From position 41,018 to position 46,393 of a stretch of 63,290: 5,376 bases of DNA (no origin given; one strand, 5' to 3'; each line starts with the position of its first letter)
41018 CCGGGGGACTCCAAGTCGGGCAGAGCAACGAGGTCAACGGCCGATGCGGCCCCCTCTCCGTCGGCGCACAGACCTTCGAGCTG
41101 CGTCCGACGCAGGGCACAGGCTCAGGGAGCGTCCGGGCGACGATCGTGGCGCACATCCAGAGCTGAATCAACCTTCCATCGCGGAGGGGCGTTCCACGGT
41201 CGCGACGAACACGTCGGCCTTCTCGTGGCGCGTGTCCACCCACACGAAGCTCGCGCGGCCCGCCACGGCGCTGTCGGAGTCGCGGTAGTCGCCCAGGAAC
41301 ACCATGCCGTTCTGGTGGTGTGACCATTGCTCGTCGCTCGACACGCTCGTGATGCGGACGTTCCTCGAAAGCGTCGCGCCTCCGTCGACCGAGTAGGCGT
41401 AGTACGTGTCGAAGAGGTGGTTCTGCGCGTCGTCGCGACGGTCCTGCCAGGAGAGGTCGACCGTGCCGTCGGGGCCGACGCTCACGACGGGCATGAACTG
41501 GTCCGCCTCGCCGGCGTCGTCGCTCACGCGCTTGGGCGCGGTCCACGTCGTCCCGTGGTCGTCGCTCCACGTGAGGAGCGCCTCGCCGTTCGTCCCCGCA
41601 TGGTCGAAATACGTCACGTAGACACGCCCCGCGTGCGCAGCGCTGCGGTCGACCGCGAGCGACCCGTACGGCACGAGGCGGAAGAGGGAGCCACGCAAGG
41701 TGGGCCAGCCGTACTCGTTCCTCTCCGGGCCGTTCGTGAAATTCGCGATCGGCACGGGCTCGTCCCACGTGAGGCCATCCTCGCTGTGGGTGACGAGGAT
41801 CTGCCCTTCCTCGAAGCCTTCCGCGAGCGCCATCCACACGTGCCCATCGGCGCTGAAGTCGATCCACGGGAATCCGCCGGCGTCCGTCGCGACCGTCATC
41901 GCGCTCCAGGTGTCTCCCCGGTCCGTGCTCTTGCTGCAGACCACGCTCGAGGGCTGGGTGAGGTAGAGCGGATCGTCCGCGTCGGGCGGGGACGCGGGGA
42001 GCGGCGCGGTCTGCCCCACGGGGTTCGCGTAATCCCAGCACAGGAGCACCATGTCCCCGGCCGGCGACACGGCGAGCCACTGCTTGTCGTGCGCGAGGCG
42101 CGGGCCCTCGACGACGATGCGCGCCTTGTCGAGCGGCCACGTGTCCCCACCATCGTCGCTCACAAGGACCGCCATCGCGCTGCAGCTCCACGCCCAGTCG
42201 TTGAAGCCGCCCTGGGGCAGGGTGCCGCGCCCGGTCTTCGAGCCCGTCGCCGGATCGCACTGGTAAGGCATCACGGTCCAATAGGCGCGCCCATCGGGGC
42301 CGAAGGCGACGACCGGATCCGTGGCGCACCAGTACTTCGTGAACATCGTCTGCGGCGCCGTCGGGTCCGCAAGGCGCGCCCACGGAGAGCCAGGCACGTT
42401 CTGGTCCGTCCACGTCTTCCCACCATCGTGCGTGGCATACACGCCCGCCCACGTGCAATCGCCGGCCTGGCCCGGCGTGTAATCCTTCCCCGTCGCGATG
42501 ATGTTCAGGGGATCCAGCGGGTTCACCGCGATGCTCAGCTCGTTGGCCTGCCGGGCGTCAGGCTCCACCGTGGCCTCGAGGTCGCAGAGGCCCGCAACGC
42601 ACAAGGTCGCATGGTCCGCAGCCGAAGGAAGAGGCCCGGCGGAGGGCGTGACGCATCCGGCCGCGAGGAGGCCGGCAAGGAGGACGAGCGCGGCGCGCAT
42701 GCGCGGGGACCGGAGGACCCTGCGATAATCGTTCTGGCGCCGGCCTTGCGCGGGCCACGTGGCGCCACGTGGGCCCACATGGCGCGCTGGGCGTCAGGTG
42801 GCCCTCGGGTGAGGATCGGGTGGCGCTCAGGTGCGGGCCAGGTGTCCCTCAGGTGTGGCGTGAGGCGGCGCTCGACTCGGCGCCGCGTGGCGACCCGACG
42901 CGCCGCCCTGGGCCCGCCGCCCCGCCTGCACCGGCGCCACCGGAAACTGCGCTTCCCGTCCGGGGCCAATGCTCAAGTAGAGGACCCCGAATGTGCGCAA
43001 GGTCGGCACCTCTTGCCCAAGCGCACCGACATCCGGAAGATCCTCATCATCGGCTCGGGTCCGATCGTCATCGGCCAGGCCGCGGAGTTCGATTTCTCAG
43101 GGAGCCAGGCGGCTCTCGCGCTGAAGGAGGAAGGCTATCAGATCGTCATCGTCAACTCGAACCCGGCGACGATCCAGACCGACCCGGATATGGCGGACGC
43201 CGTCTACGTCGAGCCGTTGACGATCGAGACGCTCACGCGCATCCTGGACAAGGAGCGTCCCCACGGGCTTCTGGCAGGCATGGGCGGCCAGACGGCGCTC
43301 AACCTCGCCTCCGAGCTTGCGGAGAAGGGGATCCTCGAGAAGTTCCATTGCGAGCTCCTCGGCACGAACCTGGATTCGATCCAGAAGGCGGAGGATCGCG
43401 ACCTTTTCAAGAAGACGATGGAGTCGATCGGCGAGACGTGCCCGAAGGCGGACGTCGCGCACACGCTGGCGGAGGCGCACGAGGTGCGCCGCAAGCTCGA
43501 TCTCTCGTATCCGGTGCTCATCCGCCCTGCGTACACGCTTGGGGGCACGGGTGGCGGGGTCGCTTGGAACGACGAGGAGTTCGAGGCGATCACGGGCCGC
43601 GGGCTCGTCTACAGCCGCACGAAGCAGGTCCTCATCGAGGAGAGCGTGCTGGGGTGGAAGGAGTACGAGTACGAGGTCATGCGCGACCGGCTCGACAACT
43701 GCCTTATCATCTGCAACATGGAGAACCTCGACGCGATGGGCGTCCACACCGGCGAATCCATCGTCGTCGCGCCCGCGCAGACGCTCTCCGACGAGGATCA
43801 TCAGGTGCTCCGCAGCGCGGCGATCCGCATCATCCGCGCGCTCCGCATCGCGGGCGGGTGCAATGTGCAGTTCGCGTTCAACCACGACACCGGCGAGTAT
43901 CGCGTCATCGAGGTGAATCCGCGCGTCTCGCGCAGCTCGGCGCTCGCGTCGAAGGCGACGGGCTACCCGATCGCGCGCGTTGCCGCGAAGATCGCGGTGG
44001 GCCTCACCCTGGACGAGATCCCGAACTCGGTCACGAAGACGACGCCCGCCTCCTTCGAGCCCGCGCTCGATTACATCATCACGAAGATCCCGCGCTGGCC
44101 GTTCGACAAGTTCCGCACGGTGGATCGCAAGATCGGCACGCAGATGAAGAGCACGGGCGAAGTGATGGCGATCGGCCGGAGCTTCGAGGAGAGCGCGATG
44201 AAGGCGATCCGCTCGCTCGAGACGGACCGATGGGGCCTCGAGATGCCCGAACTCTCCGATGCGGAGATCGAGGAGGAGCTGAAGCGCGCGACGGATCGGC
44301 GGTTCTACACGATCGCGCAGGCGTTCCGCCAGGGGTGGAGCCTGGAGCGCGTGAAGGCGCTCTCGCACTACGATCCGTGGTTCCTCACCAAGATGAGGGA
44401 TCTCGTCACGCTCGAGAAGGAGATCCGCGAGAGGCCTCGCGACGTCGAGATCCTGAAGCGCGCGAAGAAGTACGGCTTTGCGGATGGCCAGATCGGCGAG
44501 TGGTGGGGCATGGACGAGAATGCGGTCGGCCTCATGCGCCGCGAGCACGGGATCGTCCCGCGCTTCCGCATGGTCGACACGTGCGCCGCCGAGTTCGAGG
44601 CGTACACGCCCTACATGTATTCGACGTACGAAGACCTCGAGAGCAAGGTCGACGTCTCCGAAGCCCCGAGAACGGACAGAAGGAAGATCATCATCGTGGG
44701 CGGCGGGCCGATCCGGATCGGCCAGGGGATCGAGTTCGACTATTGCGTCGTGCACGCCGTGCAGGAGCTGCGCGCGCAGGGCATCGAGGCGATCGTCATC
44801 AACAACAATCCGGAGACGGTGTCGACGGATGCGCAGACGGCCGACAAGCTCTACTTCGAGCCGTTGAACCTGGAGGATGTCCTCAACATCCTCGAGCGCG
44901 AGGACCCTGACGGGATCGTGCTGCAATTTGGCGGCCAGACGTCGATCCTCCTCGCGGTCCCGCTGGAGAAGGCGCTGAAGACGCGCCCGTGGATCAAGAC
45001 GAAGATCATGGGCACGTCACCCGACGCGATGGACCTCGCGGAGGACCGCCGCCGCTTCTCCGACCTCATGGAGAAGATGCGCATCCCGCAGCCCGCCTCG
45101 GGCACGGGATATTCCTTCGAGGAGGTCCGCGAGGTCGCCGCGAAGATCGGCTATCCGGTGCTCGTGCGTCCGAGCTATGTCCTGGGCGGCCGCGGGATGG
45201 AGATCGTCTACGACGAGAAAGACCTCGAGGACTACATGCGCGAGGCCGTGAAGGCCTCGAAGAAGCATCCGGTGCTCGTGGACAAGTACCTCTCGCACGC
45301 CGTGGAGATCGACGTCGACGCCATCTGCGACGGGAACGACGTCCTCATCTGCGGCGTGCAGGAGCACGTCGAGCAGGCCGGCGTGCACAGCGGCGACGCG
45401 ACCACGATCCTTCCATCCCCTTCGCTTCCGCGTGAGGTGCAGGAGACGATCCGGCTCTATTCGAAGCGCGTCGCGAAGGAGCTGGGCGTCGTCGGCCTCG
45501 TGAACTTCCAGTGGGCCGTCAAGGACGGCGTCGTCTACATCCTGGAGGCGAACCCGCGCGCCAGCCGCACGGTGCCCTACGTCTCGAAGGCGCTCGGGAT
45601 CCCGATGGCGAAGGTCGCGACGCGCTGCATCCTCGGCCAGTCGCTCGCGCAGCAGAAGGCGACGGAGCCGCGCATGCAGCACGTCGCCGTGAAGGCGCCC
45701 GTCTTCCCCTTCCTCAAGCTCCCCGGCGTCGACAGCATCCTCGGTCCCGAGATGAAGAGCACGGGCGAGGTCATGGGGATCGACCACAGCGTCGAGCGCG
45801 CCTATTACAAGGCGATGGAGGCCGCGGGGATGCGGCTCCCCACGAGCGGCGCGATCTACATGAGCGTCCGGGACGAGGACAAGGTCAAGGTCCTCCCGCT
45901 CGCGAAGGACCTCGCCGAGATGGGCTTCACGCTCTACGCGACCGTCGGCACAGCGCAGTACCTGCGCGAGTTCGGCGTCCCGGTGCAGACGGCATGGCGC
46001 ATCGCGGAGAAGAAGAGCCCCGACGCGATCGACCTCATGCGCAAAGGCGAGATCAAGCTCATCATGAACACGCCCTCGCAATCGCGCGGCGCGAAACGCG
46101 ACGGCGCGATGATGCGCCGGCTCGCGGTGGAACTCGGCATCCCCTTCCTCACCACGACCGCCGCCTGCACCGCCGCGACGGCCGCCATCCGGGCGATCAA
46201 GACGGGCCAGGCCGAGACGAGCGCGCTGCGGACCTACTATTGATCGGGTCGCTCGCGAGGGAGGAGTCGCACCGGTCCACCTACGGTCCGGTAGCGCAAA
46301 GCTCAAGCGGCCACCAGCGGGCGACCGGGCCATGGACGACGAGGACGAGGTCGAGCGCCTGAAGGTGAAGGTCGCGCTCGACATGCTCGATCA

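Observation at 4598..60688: Dispersed, oriented intergenic repeat family made of helically phased CAC(G/C)TG units closed by a conserved terminal module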

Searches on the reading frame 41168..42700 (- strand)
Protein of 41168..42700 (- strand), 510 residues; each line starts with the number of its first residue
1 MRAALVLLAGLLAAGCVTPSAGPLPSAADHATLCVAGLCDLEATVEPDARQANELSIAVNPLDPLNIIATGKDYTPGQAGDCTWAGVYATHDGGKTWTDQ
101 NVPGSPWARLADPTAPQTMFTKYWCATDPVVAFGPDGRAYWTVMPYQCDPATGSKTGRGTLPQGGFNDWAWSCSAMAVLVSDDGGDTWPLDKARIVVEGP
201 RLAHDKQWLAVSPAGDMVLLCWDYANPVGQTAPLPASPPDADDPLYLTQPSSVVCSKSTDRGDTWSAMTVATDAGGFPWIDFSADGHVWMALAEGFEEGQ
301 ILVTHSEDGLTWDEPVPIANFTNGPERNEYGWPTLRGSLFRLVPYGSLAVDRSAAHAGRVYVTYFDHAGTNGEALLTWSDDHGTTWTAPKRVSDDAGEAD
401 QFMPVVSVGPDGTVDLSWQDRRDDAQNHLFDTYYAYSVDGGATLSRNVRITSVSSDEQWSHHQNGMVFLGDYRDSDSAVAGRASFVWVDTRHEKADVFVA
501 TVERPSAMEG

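Call 17: search_protein_families(library=pfam, proteins=[window:41168-42700:-])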
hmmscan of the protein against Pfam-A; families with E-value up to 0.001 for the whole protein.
window:41168-42700:- (510 aa): 4 families
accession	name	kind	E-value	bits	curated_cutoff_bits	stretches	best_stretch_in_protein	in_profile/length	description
PF13088.12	BNR_2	-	6.1e-07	29.5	31.4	0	251-334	184-266/277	BNR repeat-like domain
PF02012.26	BNR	-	1.6e-05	24.6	27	0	88-98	1-11/12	BNR/Asp-box repeat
PF15892.11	BNR_4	-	3.2e-05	23.9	27.3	1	356-446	103-195/272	BNR repeat-containing family member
PF24316.1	Tli3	-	9.3e-05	23.2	27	0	78-100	78-99/129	T6SS Tli3 immunity protein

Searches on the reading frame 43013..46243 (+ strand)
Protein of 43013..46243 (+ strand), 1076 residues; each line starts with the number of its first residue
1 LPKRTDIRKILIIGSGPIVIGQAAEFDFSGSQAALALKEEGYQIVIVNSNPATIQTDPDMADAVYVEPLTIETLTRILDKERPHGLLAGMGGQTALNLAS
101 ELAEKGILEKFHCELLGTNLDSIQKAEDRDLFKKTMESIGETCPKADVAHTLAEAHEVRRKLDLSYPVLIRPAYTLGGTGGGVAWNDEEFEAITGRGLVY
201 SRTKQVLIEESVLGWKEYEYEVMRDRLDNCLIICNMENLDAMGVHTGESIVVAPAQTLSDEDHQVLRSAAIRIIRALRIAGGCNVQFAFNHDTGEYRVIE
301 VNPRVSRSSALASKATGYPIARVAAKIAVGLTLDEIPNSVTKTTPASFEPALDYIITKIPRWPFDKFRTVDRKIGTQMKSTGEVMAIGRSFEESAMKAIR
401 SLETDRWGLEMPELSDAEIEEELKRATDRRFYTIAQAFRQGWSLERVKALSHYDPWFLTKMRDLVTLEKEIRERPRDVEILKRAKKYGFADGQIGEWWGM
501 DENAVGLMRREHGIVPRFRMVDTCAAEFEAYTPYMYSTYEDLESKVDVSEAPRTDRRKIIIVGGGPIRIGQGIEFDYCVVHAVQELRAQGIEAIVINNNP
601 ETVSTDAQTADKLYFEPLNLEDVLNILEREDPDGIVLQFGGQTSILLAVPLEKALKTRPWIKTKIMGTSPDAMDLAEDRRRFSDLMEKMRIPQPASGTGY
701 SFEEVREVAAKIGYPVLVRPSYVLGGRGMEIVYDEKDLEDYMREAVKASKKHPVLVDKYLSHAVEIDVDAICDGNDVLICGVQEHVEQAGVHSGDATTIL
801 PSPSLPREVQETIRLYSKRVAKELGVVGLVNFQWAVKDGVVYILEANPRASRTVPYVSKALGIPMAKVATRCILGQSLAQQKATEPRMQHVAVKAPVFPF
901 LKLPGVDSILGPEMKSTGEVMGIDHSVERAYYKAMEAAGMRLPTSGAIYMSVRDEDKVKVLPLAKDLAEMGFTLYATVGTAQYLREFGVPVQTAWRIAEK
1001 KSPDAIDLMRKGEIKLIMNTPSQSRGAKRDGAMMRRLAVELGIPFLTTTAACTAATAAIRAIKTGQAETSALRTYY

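Call 17: search_protein_families(library=pfam, proteins=[window:43013-46243:+])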
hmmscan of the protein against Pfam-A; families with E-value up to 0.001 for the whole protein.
window:43013-46243:+ (1076 aa): 9 families
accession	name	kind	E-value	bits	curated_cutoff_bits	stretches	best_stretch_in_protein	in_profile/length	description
PF02786.22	CPSase_L_D2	-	2.3e-111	370.8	19.8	2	128-335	1-210/211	Carbamoyl-phosphate synthase L chain, ATP binding domain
PF25596.1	CPSase_L_D1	-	1.2e-93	309.5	27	2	7-125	2-118/118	Carbamoyl phosphate synthase preATP-grasp domain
PF02787.25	CPSase_L_D3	-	3.3e-25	88.3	26.6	1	421-498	1-80/80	Carbamoyl-phosphate synthetase large chain, oligomerisation domain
PF02142.27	MGS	-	6.7e-23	81.1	24.1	1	960-1047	2-94/94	MGS-like domain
PF07478.18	Dala_Dala_lig_C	-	4.5e-17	62.7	24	2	703-848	26-174/204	D-ala D-ala ligase C-terminus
PF02222.28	ATP-grasp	-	2.2e-15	57.2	27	1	686-850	3-163/179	ATP-grasp domain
PF15632.11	ATPgrasp_Ter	-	1.9e-14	54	29.1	2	753-889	4-124/131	ATP-grasp in the biosynthetic pathway with Ter operon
PF02655.19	ATP-grasp_3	-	4.5e-10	40.3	23.2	1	677-850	2-157/160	ATP-grasp domain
PF01071.24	GARS_A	-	6.2e-05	23.4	27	1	684-786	8-115/194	Phosphoribosylglycinamide synthetase, ATP-grasp (A) domain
